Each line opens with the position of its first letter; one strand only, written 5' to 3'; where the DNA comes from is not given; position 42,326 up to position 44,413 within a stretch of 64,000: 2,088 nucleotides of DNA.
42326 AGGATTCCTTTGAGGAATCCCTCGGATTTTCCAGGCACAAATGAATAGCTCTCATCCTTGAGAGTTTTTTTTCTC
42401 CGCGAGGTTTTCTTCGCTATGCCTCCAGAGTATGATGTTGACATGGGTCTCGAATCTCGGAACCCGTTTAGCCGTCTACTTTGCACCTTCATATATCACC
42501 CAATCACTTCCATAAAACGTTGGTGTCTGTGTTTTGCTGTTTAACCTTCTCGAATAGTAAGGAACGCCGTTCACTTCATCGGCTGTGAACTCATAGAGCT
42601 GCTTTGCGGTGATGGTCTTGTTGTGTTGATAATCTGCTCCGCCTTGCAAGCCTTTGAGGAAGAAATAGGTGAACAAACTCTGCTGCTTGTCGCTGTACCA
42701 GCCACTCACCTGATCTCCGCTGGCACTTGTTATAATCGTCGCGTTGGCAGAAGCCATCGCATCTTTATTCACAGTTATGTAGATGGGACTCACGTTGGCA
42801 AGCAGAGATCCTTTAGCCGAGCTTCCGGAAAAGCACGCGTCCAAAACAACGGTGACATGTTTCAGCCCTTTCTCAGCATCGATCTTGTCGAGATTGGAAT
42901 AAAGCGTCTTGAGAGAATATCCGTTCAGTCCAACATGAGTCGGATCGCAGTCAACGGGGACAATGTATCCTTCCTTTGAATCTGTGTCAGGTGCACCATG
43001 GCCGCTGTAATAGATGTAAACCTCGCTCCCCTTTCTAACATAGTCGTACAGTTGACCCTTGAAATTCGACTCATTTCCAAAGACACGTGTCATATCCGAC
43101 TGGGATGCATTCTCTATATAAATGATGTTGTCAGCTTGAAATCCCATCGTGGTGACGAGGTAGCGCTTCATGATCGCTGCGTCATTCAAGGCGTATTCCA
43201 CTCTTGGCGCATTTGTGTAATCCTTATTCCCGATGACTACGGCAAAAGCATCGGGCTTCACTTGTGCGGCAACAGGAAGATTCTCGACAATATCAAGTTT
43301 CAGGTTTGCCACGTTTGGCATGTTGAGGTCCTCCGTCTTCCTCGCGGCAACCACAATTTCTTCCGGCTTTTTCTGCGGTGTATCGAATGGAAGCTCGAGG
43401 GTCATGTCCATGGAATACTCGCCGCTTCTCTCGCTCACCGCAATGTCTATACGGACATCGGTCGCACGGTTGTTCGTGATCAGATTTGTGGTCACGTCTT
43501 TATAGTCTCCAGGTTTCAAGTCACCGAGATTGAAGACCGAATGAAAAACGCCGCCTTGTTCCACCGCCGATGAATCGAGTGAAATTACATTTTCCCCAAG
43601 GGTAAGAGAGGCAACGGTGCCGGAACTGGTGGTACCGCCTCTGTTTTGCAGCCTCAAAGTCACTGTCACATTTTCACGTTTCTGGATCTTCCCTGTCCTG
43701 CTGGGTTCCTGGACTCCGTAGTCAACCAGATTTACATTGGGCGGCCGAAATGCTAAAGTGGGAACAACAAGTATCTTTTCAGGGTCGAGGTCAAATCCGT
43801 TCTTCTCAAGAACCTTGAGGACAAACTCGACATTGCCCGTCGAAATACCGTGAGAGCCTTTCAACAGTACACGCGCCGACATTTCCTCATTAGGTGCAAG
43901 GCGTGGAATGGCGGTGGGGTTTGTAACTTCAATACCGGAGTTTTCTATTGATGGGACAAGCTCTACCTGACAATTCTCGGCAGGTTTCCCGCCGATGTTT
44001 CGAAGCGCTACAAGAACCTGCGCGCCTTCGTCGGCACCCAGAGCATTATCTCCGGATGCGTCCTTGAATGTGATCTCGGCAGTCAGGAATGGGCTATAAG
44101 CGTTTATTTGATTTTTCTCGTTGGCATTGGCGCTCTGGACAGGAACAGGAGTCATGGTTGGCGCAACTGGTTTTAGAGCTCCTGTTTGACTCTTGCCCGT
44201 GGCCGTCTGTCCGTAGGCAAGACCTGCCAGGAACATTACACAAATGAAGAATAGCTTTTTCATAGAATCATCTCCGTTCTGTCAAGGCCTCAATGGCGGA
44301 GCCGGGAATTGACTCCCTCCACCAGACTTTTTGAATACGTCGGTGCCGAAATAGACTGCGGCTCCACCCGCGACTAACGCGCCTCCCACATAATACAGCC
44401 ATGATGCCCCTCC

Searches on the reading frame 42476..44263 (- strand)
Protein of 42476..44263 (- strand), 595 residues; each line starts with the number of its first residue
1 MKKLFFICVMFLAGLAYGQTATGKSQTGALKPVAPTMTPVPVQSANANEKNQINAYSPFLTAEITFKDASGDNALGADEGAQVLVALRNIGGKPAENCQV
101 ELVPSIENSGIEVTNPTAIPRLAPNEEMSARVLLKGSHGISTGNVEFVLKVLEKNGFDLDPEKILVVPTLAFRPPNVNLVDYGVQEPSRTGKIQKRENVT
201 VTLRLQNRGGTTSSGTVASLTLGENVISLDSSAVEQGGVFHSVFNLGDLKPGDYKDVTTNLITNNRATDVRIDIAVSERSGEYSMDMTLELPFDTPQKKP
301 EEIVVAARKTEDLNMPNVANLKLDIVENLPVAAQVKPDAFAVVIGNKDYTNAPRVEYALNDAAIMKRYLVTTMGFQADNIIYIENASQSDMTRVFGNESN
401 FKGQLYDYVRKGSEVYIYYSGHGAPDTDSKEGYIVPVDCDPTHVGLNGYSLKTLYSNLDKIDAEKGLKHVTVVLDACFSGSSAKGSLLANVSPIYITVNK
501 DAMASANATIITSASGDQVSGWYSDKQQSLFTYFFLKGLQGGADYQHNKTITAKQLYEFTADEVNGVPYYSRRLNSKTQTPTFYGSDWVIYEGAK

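Call 96: search_protein_families(library=pfam, proteins=[window:42476-44263:-], max_evalue=0.00001)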
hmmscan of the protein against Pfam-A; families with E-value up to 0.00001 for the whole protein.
window:42476-44263:- (595 aa): 3 families
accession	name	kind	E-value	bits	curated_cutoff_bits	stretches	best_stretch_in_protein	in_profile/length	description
PF00656.27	Peptidase_C14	-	1.6e-15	57.9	21.4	1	340-584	3-224/233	Caspase domain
PF01650.23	Peptidase_C13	-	1.1e-07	32.1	22.8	1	396-565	91-235/258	Peptidase C13 family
PF07705.17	CARDB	-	8.1e-07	29.6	22.7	0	183-274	5-81/101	CARDB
